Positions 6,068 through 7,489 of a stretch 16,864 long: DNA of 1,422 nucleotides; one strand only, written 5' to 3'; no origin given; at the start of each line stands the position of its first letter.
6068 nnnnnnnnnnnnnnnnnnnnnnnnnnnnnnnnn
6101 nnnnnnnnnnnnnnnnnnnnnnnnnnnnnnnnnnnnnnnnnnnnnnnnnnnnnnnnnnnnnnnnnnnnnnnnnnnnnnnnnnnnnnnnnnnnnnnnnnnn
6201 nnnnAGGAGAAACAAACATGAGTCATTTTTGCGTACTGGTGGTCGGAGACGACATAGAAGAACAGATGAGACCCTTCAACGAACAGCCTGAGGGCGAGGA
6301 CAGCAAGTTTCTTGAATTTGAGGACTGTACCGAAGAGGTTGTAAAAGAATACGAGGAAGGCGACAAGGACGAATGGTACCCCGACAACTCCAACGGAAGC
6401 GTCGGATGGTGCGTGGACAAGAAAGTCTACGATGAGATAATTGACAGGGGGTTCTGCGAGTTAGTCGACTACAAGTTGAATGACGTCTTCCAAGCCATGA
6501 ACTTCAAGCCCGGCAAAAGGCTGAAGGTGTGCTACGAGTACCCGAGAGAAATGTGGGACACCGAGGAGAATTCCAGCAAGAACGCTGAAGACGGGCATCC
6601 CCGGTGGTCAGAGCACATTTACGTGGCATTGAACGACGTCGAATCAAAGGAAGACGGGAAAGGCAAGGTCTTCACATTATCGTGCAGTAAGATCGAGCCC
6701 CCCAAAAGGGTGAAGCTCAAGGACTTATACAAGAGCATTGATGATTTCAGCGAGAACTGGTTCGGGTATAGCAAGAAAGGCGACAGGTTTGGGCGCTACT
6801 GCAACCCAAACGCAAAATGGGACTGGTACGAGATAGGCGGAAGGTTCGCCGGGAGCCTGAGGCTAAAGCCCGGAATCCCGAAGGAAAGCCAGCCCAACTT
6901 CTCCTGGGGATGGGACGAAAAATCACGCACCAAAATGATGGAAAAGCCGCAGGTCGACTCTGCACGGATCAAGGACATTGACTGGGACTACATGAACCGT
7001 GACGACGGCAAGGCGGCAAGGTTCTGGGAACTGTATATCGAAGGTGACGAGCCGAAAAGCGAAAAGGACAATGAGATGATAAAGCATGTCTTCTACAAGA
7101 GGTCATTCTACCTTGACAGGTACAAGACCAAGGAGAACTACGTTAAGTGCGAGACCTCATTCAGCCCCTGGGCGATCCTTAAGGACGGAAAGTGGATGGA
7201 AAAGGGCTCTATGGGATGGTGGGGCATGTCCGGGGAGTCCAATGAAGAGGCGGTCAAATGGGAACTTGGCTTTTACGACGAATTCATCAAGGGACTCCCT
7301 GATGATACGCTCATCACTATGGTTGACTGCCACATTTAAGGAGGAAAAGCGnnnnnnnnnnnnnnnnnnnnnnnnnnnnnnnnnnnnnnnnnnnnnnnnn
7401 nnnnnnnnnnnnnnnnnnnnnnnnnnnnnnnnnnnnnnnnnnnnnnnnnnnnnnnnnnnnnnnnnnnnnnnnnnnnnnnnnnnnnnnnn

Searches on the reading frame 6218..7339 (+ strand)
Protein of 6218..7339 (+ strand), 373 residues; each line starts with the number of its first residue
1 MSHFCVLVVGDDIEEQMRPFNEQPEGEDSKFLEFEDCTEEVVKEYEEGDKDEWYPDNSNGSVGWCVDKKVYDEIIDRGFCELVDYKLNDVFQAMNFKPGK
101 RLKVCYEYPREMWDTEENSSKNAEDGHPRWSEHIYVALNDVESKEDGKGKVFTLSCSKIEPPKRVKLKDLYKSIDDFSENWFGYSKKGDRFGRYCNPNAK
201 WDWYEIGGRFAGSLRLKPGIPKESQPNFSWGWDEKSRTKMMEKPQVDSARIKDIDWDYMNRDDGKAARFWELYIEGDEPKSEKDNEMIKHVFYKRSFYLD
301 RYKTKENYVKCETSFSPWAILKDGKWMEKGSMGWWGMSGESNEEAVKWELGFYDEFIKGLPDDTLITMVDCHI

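Call 7: search_protein_families(library=pfam, proteins=[window:6218-7339:+], max_evalue=0.01)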
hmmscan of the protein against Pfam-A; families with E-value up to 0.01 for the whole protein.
window:6218-7339:+ (373 aa): 0 families

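Call 56: find_homologous_proteins(query=window:6218-7339:+, max_evalue=0.00001)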
Query window:6218-7339:+ (373 aa): 379 proteins with E <= 0.00001 among 1576 candidates; the best 120 are listed.
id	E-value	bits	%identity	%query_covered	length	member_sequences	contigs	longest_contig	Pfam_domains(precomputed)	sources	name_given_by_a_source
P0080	2.7e-260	881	100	100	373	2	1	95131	-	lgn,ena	-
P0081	2.7e-75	272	48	68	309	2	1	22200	-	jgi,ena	-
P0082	3.2e-67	245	46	62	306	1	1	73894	-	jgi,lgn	-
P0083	1.5e-65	240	58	48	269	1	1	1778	-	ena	-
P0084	1.7e-65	240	49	59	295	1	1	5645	-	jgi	jgi:hypothetical protein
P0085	4.2e-65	238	48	59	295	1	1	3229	-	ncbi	-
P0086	4.5e-65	238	48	57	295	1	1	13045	-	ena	-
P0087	1.2e-64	237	53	50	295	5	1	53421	-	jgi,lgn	-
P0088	1.2e-64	237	56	48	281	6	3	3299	-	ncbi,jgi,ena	jgi:hypothetical protein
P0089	6.3e-64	235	53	50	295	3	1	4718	-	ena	-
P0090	7.5e-64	234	39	100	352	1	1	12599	-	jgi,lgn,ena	-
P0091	1.2e-63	234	47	57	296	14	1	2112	-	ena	-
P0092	1.6e-63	233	48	59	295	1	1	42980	-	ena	-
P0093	3.5e-63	232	47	57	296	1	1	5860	-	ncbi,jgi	jgi:hypothetical protein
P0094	4.1e-63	232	38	100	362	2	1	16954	-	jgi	-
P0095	5.7e-63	231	53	50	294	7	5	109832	-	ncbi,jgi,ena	jgi:hypothetical protein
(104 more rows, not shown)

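Call 57: find_encoding_contigs(protein=P0082, flank=10000, max_places=2)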
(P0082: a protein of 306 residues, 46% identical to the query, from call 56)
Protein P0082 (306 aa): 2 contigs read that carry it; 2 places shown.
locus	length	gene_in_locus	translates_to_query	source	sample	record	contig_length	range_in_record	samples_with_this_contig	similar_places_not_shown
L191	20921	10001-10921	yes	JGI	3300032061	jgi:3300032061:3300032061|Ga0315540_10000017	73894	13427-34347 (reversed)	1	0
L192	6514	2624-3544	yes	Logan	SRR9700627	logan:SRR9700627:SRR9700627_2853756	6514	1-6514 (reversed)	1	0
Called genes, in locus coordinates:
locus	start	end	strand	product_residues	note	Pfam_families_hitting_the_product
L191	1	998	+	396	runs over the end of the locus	-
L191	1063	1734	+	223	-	-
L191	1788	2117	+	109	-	-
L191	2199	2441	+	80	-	-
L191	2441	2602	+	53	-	-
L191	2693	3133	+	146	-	PF07105:DUF1367 (faint)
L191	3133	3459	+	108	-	-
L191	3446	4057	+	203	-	-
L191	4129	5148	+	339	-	PF12684:DUF3799, PF12705:PDDEXK_1 (weak)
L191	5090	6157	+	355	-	-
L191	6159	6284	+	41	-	-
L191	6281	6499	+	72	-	-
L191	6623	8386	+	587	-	-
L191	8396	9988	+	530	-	PF00270:DEAD, PF04851:ResIII, PF18766:SWI2_SNF2, PF00271:Helicase_C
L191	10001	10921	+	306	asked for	-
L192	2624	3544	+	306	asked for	-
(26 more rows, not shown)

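Call 58: find_encoding_contigs(protein=P0095, flank=10000, max_places=2)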
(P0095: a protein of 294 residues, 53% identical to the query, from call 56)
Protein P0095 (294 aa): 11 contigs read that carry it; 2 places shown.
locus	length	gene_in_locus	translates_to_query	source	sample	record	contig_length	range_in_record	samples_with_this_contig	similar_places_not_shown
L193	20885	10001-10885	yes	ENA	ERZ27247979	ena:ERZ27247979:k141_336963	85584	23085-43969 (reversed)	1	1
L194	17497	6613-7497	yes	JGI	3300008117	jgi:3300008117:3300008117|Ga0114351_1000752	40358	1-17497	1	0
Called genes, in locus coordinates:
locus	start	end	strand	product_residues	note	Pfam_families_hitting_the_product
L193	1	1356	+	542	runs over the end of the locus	PF18127:NAMPT_N, PF04095:NAPRTase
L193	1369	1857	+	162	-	PF08719:NADAR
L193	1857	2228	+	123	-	-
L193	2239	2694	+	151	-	PF01661:Macro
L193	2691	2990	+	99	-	-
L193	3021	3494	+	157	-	PF18143:HAD_SAK_2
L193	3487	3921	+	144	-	PF00383:dCMP_cyt_deam_1, PF14437:MafB19-deam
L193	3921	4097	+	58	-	-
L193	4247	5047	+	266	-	PF14528:LAGLIDADG_3 (faint)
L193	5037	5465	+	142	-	-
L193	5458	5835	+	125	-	-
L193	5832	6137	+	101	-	-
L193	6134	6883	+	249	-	PF02146:SIR2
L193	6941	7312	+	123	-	PF11325:DUF3127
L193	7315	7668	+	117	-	-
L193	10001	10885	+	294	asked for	-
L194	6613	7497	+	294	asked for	-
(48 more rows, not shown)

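Call 59: find_encoding_contigs(protein=P0090, flank=10000, max_places=2)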
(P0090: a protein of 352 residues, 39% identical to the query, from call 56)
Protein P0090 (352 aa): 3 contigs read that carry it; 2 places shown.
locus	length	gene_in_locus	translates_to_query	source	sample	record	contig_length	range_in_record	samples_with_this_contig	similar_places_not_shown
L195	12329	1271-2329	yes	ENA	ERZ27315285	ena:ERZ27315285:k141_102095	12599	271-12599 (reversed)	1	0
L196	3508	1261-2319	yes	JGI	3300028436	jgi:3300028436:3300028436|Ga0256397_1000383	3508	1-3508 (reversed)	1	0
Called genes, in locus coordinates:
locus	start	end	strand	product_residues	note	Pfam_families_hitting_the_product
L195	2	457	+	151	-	?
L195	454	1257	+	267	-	PF23822:DUF7192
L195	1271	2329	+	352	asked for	-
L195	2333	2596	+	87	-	-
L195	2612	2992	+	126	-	-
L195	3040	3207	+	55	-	-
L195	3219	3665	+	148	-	-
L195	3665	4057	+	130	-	-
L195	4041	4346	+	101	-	-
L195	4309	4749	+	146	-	-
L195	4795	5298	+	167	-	-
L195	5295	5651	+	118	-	-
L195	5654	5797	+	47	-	-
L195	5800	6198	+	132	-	-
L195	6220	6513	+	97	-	-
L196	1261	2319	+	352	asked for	-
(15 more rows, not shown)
